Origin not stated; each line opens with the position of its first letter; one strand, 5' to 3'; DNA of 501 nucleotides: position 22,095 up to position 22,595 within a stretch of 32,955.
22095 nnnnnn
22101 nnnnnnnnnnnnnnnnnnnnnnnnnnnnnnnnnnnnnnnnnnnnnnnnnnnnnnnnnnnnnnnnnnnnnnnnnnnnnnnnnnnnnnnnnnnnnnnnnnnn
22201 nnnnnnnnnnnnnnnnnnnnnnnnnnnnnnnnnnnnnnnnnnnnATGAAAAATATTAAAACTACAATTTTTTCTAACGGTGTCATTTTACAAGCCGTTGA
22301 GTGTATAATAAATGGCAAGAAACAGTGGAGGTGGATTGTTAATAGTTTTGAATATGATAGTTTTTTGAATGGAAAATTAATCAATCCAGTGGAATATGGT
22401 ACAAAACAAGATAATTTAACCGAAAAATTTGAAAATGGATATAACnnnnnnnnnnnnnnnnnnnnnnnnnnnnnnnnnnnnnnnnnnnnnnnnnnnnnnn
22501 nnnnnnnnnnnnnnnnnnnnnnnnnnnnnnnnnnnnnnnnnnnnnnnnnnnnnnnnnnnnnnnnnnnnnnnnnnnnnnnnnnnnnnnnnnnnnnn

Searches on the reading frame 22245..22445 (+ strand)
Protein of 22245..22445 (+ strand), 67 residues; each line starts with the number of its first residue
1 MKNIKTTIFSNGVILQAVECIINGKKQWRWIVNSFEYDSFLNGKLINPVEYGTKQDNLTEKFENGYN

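Call 3: search_protein_families(library=pfam, proteins=[window:22245-22445:+], max_evalue=0.1)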
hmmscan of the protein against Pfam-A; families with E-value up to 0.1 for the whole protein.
window:22245-22445:+ (67 aa): 1 family
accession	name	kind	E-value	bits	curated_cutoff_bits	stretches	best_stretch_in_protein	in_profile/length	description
PF11632.14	LcnG-beta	-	0.054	14.1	29.4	1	1-32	1-33/61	Lactococcin G-beta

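Call 4: search_protein_families(library=padloc, proteins=[window:22245-22445:+], max_evalue=0.1)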
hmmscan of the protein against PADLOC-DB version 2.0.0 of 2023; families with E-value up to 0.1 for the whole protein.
window:22245-22445:+ (67 aa): 0 families

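Call 5: search_protein_families(library=ncbifam, proteins=[window:22245-22445:+], max_evalue=0.1)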
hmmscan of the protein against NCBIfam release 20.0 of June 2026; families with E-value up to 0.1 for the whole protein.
window:22245-22445:+ (67 aa): 0 families

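Call 23: find_homologous_proteins(query=window:22245-22445:+, max_evalue=0.01)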
Query window:22245-22445:+ (67 aa): 12 proteins with E <= 0.01 among 12 candidates.
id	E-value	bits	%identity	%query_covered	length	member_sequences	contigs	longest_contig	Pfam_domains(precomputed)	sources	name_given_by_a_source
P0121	1.6e-38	147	100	100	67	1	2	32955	-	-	-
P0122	4.5e-19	85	66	94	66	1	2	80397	-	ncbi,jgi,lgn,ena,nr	ncbi:hypothetical protein KJ786_01680 [Patescibacteria group bacterium]|nr:hypothetical protein [Pat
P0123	1.1e-18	84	62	90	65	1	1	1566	-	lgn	-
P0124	3.5e-18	83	62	90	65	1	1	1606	-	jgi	-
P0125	4.8e-18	82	65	94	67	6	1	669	-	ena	-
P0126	5.2e-18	82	59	96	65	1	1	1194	-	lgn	-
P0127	1.1e-17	81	62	90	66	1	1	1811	-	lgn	-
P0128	3.8e-17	79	59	94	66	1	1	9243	-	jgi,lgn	-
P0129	3.9e-17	79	59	96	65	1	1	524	-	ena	-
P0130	7.6e-17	78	62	90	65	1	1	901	-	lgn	-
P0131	2.1e-15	74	67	72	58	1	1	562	-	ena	-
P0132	3.8e-15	73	59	88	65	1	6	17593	-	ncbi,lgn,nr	ncbi:hypothetical protein KKG29_01805 [Patescibacteria group bacterium]|nr:hypothetical protein [Pat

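Call 25: find_encoding_contigs(protein=P0122, flank=6000, max_places=3)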
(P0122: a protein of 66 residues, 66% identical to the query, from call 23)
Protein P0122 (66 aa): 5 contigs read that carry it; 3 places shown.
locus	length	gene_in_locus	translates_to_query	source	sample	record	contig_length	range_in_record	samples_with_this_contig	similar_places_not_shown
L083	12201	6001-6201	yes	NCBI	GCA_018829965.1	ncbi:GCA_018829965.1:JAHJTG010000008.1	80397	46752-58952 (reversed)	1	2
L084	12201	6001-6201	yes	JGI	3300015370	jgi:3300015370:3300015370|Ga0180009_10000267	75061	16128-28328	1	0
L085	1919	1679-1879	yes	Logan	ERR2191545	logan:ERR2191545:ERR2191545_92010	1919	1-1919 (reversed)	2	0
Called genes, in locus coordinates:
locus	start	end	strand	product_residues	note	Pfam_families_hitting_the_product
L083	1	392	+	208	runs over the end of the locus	PF13549:ATP-grasp_5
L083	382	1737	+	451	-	PF02629:CoA_binding, PF13380:CoA_binding_2, PF13607:Succ_CoA_lig, PF19045:Ligase_CoA_2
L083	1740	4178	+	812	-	PF01326:PPDK_N, PF00391:PEP-utilizers, PF02896:PEP-utilizers_C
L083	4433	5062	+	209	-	PF15514:ThaI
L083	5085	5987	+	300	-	PF01555:N6_N4_Mtase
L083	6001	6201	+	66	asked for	-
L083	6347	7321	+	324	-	PF00294:PfkB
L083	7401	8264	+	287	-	PF01116:F_bP_aldolase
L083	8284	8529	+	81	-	PF12797:Fer4_2 (weak), PF12837:Fer4_6 (weak), PF13187:Fer4_9 (faint), PF13237:Fer4_10 (weak), PF00037:Fer4 (weak), PF13370:Fer4_13, PF13459:Fer4_15, PF14697:Fer4_21 (faint), +1 more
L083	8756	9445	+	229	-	PF01386:Ribosomal_L25p, PF14693:Ribosomal_TL5_C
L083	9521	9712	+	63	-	-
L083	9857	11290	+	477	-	PF13406:SLT_2 (weak)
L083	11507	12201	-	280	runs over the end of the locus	PF03462:PCRF, PF00472:RF-1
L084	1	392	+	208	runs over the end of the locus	PF13549:ATP-grasp_5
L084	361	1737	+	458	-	PF02629:CoA_binding, PF13380:CoA_binding_2, PF13607:Succ_CoA_lig, PF19045:Ligase_CoA_2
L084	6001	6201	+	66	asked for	-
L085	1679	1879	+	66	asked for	-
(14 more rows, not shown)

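Call 26: find_encoding_contigs(protein=P0128, flank=6000, max_places=3)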
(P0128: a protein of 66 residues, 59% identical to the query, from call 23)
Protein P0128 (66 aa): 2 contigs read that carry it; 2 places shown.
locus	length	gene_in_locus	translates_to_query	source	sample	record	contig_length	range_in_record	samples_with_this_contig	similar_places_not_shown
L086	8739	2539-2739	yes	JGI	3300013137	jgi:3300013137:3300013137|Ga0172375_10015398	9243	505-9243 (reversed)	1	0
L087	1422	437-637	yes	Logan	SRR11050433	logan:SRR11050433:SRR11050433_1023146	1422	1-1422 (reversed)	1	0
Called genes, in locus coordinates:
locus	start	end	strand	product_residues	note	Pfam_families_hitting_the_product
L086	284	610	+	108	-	-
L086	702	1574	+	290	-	-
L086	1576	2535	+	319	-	PF01170:UPF0020 (faint), PF08241:Methyltransf_11 (faint), PF01555:N6_N4_Mtase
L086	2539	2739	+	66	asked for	-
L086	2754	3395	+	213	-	PF01966:HD (weak)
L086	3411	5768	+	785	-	PF00089:Trypsin (weak), PF13365:Trypsin_2, PF18884:TSP3_bac (faint)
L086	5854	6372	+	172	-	-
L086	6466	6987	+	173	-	PF10543:ORF6N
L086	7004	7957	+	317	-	-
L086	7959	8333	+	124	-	-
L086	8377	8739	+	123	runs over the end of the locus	PF05635:23S_rRNA_IVP, PF22296:bAvd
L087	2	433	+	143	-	?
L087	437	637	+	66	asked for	-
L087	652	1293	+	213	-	PF01966:HD (weak)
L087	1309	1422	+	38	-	?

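Call 27: find_encoding_contigs(protein=P0132, flank=6000, max_places=3)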
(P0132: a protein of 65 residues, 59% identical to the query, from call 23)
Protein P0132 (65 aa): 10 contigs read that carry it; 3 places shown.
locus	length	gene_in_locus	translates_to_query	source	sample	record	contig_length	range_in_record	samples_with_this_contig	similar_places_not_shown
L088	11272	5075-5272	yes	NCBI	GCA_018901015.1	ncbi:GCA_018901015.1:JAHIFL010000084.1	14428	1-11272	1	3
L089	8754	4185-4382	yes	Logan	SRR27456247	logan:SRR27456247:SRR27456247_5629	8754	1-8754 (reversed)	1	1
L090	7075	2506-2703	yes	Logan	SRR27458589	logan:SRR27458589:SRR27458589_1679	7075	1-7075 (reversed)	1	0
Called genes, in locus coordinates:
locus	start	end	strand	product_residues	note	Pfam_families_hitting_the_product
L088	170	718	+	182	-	PF01765:RRF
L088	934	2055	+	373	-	PF02163:Peptidase_M50, PF17820:PDZ_6 (faint), PF13180:PDZ_2 (weak)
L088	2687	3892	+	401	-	PF01555:N6_N4_Mtase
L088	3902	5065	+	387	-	PF09566:RE_SacI_N (weak)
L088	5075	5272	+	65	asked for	-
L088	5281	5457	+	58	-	-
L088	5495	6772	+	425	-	PF00587:tRNA-synt_2b, PF03129:HGTP_anticodon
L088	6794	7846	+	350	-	PF06723:MreB_Mbl, PF00022:Actin (faint), PF00012:HSP70, PF14450:FtsA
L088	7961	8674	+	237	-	PF04085:MreC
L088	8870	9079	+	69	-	PF13560:HTH_31, PF12844:HTH_19, PF13443:HTH_26, PF01381:HTH_3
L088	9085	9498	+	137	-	-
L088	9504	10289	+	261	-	PF09233:Endonuc-EcoRV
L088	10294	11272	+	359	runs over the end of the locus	PF02086:MethyltransfD12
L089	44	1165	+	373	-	PF02163:Peptidase_M50, PF17820:PDZ_6 (faint), PF13180:PDZ_2 (weak)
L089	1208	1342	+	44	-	-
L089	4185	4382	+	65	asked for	-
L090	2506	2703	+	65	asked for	-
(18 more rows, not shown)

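Call 36: find_related_loci(query=A2, collection=metagenome_contigs, flank=5000)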
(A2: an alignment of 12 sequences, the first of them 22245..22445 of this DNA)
Query A2 (67 aa) in metagenome_contigs; peptide patterns used: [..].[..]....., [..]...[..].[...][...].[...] (x = any residue, [..] = any of these).
95 stretches matched a pattern; 32 encode a relative of the query (tblastn E <= 1e-3); 32 distinct loci.
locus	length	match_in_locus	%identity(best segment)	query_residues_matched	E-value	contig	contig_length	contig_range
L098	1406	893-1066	71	6-63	2e-25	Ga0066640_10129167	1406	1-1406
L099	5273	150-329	68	5-64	1e-24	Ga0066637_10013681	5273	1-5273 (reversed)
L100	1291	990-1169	63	5-64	1e-24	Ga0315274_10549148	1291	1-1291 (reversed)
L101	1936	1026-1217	61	1-64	2e-24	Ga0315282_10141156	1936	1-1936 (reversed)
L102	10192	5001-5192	66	1-63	6e-24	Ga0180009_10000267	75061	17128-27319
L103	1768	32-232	61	2-64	1e-23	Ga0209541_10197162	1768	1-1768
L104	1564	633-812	62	5-64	1e-23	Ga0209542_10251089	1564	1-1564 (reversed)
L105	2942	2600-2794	62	2-64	3e-23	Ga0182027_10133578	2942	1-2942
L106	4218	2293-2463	67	8-64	5e-23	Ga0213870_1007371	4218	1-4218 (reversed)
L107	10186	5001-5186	61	3-64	5e-23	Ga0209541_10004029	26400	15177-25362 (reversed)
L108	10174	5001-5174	64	5-62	8e-23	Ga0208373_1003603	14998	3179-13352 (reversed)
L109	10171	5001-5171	65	8-64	1e-22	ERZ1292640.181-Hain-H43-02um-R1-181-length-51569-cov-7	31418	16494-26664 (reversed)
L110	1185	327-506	60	5-64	1e-22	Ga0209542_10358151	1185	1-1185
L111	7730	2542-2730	59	1-63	2e-22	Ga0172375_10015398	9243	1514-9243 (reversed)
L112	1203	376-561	58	3-64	2e-22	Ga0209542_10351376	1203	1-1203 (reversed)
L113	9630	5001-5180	60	4-63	6e-22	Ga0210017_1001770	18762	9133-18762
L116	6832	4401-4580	57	5-64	5e-22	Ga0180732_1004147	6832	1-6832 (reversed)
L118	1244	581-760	57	5-64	9e-22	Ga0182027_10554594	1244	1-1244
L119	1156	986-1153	64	5-60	3e-21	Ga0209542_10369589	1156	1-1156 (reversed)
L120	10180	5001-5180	58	5-64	3e-20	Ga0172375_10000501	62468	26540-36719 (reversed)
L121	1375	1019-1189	56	7-63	2e-19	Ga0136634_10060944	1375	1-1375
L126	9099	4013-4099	69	8-36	3e-11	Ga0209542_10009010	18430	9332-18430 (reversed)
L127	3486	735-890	44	7-58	5e-11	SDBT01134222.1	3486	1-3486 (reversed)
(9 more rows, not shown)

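Call 37: find_related_loci(query=A2, collection=viral_contigs, flank=5000)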
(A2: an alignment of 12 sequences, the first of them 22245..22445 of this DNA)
Query A2 (67 aa) in viral_contigs; peptide patterns used: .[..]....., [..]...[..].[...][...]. (x = any residue, [..] = any of these).
65 stretches matched a pattern; 1 encode a relative of the query (tblastn E <= 1e-3); 1 distinct loci.
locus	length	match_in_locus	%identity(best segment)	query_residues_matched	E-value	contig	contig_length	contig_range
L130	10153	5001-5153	59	8-58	3e-16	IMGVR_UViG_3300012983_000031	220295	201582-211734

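Call 39: search_protein_families(library=pfam, proteins=[L098:180-881:+, L100:472-879:+, L101:259-594:+, L104:2-610:+, L105:1901-2584:+, L106:1311-2264:+, L108:4023-4976:+, L113:3728-4984:+, L119:371-961:+, L121:145-990:+], max_evalue=0.01)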
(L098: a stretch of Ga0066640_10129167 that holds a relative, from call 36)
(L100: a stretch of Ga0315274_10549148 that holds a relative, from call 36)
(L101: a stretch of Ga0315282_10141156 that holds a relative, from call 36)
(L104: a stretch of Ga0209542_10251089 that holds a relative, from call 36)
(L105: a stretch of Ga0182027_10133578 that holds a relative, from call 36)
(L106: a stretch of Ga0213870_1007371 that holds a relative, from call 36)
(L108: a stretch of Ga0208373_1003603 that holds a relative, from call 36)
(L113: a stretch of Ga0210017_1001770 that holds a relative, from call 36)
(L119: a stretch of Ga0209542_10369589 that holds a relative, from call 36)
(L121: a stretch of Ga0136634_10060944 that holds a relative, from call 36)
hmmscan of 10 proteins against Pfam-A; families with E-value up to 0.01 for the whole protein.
L098:180-881:+ (234 aa): 1 family
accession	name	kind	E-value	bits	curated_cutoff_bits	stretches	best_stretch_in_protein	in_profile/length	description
PF18643.7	RE_BsaWI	-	1.7e-23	83.2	26.2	1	95-208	3-104/105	BsaWI restriction endonuclease type 2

L100:472-879:+ (136 aa): 2 families
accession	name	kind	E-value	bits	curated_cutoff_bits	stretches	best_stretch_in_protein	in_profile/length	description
PF24709.1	DUF7670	-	1.8e-35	122.2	29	1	14-134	2-117/118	Domain of unknown function (DUF7670)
PF07695.17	7TMR-DISM_7TM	-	0.0052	17.2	29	1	18-123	92-193/205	7TM diverse intracellular signalling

L101:259-594:+ (112 aa): 0 families

L104:2-610:+ (203 aa): 1 family
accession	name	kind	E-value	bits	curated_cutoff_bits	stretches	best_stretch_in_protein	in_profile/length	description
PF03065.20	Glyco_hydro_57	-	0.00074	19.4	21.2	1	49-160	49-118/291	Glycosyl hydrolase family 57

L105:1901-2584:+ (228 aa): 0 families

L106:1311-2264:+ (318 aa): 0 families

L108:4023-4976:+ (318 aa): 0 families

L113:3728-4984:+ (419 aa): 0 families

L119:371-961:+ (197 aa): 2 families
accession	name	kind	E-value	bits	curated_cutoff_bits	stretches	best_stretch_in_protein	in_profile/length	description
PF01844.29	HNH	-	3.9e-09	37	21.4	1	102-140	1-39/47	HNH endonuclease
PF14279.12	HNH_5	-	4.7e-06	26.9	27.5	1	102-143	1-41/56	HNH endonuclease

L121:145-990:+ (282 aa): 0 families

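Call 40: search_protein_families(library=pfam, proteins=[L105:432-1892:+, L106:601-1311:+, L108:2307-3773:+, L113:2358-3713:+, L120:3554-4300:+, L120:4300-4785:+, L086:702-1571:+, L118:37-558:+, L127:1-666:+, L126:3178-3981:+], max_evalue=0.01)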
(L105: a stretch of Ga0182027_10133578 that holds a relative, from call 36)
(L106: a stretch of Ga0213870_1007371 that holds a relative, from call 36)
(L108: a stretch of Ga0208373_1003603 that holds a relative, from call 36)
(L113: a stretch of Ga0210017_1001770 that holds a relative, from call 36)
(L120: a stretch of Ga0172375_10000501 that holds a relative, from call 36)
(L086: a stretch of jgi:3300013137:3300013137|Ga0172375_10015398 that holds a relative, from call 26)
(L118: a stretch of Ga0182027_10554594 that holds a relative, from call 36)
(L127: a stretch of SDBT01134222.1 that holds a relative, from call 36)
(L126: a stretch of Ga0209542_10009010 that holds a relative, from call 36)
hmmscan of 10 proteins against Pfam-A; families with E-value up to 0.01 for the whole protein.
L105:432-1892:+ (487 aa): 11 families
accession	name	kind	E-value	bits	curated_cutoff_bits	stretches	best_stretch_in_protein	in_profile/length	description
PF07669.17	Eco57I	-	1.1e-28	100.9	25.3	1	78-207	35-171/171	Eco57I restriction-modification methylase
PF02384.22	N6_Mtase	-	3.5e-16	59.9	20.4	1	5-284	21-292/311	N-6 DNA Methylase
PF05175.20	MTS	-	3.3e-09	37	23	1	34-131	31-114/170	Methyltransferase small domain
PF13847.12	Methyltransf_31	-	2.4e-07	31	27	1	35-176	4-113/145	Methyltransferase domain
PF20473.4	MmeI_Mtase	-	4.6e-07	29.7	27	1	116-180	136-204/259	MmeI, DNA-methyltransferase domain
PF01170.24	UPF0020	-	1.8e-06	28.2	22.3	1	34-144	28-150/197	RMKL-like, methyltransferase domain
PF13489.12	Methyltransf_23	-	2.6e-06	27.7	27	1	34-207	22-145/164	Methyltransferase domain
PF08242.18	Methyltransf_12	-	8e-06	26.9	30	1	39-121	1-71/98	Methyltransferase domain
PF13649.12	Methyltransf_25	-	4.6e-05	24.5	27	1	38-121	1-70/97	Methyltransferase domain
PF12950.13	TaqI_C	-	0.00032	21.4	26.5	1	381-472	34-114/118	TaqI-like C-terminal specificity domain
PF06325.19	PrmA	-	0.0088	16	22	0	33-122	160-233/296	Ribosomal protein L11 methyltransferase (PrmA)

L106:601-1311:+ (237 aa): 9 families
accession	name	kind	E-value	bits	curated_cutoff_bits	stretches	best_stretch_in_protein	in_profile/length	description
PF13646.12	HEAT_2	-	1e-18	67.8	27.7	1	85-163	2-80/88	HEAT repeats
PF02985.28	HEAT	-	2.9e-13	49.2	23.5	0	83-110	1-27/31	HEAT repeat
PF00514.29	Arm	-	5.2e-09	36.3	20.6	0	111-138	9-36/41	Armadillo/beta-catenin-like repeat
PF03130.22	HEAT_PBS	-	2.8e-06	27.8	20.9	1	99-125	1-27/27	PBS lyase HEAT-like repeat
PF01602.26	Adaptin_N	-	0.00057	19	37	1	60-168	88-287/524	Adaptin N terminal region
PF21581.3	SCD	-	0.00062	20.5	27.5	0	87-120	31-68/75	Stromalin conservative domain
PF13513.12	HEAT_EZ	-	0.0014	19.5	27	0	98-130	2-44/55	HEAT-like repeat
PF12717.13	Cnd1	-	0.0025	18.3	26.4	0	90-164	28-110/162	non-SMC mitotic condensation complex subunit 1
PF24959.1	FH3_FHOD1-3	-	0.0058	16.8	27.4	0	75-135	45-105/136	FHOD1/3 FH3 domain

L108:2307-3773:+ (489 aa): 3 families
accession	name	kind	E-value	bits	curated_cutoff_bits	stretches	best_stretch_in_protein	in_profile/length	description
PF01546.33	Peptidase_M20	-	7.3e-19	68.9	24.6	1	75-484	1-205/206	Peptidase family M20/M25/M40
PF07687.19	M20_dimer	-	7.6e-09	35.9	21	1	212-297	4-105/107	Peptidase dimerisation domain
PF04389.22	Peptidase_M28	-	0.0013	18.9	21.3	1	57-173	1-94/193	Peptidase family M28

L113:2358-3713:+ (452 aa): 3 families
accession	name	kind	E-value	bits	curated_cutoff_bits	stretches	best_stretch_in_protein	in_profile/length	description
PF01555.25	N6_N4_Mtase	-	1.8e-11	44.9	26.7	1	50-189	133-212/221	DNA methylase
PF01170.24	UPF0020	-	2.5e-10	40.8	22.3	1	139-258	9-95/197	RMKL-like, methyltransferase domain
PF13847.12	Methyltransf_31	-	1.4e-05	25.3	27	0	157-222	2-67/145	Methyltransferase domain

L120:3554-4300:+ (249 aa): 0 families

L120:4300-4785:+ (162 aa): 0 families

L086:702-1571:+ (290 aa): 0 families

L118:37-558:+ (174 aa): 1 family
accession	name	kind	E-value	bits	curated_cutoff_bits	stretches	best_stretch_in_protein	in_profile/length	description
PF20472.4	PDDEXK_11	-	0.00029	21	23.7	1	68-107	42-81/145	PD-(D/E)XK nuclease superfamily domain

L127:1-666:+ (222 aa): 1 family
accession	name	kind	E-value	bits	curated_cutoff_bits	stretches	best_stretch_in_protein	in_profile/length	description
PF12183.14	NotI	-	7.9e-10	38.9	22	1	6-175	56-234/238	Restriction endonuclease NotI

L126:3178-3981:+ (268 aa): 0 families

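Call 44: search_protein_families(library=pfam, proteins=[L098:1062-1406:+, L099:587-1981:+, L099:2072-4312:+, L101:1268-1741:+, L103:683-1768:+, L106:2523-3029:+, L113:5204-5569:+, L113:5557-5946:+, L088:5281-5454:+, L107:4412-4816:-], max_evalue=0.01)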
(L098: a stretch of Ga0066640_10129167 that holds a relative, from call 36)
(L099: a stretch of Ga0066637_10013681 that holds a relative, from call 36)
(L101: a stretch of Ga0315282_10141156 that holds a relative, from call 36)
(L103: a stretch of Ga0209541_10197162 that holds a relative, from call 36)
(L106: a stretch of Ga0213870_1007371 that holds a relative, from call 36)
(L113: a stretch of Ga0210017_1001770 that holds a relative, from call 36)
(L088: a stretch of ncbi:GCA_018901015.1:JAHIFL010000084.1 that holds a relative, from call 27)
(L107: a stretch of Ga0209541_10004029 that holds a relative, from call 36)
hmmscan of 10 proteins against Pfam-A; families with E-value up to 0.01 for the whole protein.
L098:1062-1406:+ (115 aa): 3 families
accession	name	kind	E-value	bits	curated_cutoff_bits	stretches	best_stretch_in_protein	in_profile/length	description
PF01555.25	N6_N4_Mtase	-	1.6e-17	64.7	26.7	1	9-91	137-220/221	DNA methylase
PF01170.24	UPF0020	-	0.0014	18.8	22.3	1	51-65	27-41/197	RMKL-like, methyltransferase domain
PF05148.21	Methyltransf_8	-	0.002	18.5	27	1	40-107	61-126/219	Hypothetical methyltransferase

L099:587-1981:+ (465 aa): 6 families
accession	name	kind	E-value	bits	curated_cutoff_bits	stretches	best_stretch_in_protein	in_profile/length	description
PF13173.12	AAA_14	-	1.1e-31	110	27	1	56-191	3-129/129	AAA domain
PF13635.12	DUF4143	-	6.2e-29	101.2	28.1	1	263-408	2-160/160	Domain of unknown function (DUF4143)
PF01637.24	ATPase_2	-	3.5e-08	34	33.2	1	38-94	1-57/225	ATPase domain predominantly from Archaea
PF03008.20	DUF234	-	4e-05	24.4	22.5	1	358-409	39-91/100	Archaea bacterial proteins of unknown function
PF13401.12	AAA_22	-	0.0024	18.6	27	0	57-161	7-123/130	AAA domain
PF20720.3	nSTAND3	-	0.0043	17.2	27.2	0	45-89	7-51/155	Novel STAND NTPase 3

L099:2072-4312:+ (747 aa): 3 families
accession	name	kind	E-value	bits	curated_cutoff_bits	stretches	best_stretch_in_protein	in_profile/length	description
PF00476.26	DNA_pol_A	-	3.6e-137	457.8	34.3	1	369-746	2-381/381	DNA polymerase family A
PF02739.22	5_3_exonuc_N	-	7.1e-52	175.9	34.3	1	6-174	1-163/164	5'-3' exonuclease, N-terminal resolvase-like domain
PF01367.25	5_3_exonuc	-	3.5e-28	98.4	40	1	179-278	3-96/97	5'-3' exonuclease, C-terminal SAM fold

L101:1268-1741:+ (158 aa): 0 families

L103:683-1768:+ (362 aa): 0 families

L106:2523-3029:+ (169 aa): 1 family
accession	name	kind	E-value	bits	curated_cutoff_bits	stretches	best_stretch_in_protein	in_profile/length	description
PF09516.16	RE_CfrBI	-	7.7e-14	52.1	25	1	5-113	145-254/257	CfrBI restriction endonuclease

L113:5204-5569:+ (122 aa): 3 families
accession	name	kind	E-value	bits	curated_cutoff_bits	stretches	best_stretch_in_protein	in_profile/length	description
PF01909.29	NTP_transf_2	-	1.2e-09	38.9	21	1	20-76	1-61/93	Nucleotidyltransferase domain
PF18765.7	Polbeta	-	3e-09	37.4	26.9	1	26-120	5-89/93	Polymerase beta, Nucleotidyltransferase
PF22600.2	MTPAP-like_central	-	5.6e-06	26.9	27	1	12-66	17-70/139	Poly(A) RNA polymerase, mitochondrial-like, central palm domain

L113:5557-5946:+ (130 aa): 1 family
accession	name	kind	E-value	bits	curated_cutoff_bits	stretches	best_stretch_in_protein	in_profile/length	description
PF05168.19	HEPN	-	2.3e-20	73.4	22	1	9-125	1-116/117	HEPN domain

L088:5281-5454:+ (58 aa): 0 families

L107:4412-4816:- (134 aa): 0 families

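Call 49: predict_structure(alignment_id=A2)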
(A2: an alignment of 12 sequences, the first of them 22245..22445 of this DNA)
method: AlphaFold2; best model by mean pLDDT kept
length: 67 residues; sequences in the alignment: 12
mean_pLDDT: 57.9   pTM: 0.36
mean pLDDT of the five models: 57.9, 56.4, 55.7, 54.9, 52.2
residues with pLDDT >= 90: 0; 70-90: 18; 50-70: 16; < 50: 33
segments of 3 or more residues with pLDDT < 50: 37-48, 50-67
pLDDT, mean of each block of 10 residues (from residue 1): 57 71 80 57 47 46 43
secondary structure, 60 per line:
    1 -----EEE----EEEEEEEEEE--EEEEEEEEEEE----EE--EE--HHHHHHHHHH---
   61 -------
elements in order: E6-8 E13-22 E25-35 H48-57

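Call 52: search_protein_families(library=phrogs, proteins=[window:22245-22445:+], max_evalue=0.1)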
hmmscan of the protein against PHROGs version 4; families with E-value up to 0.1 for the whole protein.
window:22245-22445:+ (67 aa): 0 families

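Call 58: search_protein_representatives(alignment_id=A2)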
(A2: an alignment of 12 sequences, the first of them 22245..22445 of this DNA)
Query: 12 sequences, 66 profile positions. Proteins with E-value up to 0.001 (for the whole library): 169; up to 1e-10: 25; up to 1e-30: 0. The best 150 are listed.
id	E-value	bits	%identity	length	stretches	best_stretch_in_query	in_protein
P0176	9.6e-29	114.9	-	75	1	3-64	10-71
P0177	1.7e-25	104.5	-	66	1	2-60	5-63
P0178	7.2e-23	96.1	-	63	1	7-65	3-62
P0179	3.5e-20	87.5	-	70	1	5-60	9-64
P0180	2.4e-19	84.8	-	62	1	5-62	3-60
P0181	2.5e-18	81.5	-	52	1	4-49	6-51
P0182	4.3e-17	77.6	-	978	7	39-59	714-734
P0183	5.4e-17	77.3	-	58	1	2-52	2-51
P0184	3.1e-16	74.8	-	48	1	19-65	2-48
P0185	3.4e-14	68.3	-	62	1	1-59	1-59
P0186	4.6e-14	67.9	-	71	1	6-62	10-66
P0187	4.7e-14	67.9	-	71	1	6-60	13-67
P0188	2.0e-13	65.8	-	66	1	4-59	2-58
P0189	3.6e-13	65.0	-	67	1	8-59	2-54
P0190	7.0e-13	64.1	-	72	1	5-65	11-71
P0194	1.2e-11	60.2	-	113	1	7-65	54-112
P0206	2.4e-10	56.0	-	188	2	28-63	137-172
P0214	6.9e-10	54.5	-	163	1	4-59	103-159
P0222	1.2e-08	50.6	-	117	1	8-60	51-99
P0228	2.4e-08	49.6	-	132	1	6-61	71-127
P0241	8.8e-08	47.8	-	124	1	5-60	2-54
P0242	1.1e-07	47.5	-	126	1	10-61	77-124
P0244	1.5e-07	47.0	-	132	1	6-61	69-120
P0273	4.2e-06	42.4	-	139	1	6-61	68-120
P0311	1.5e-04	37.4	-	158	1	7-59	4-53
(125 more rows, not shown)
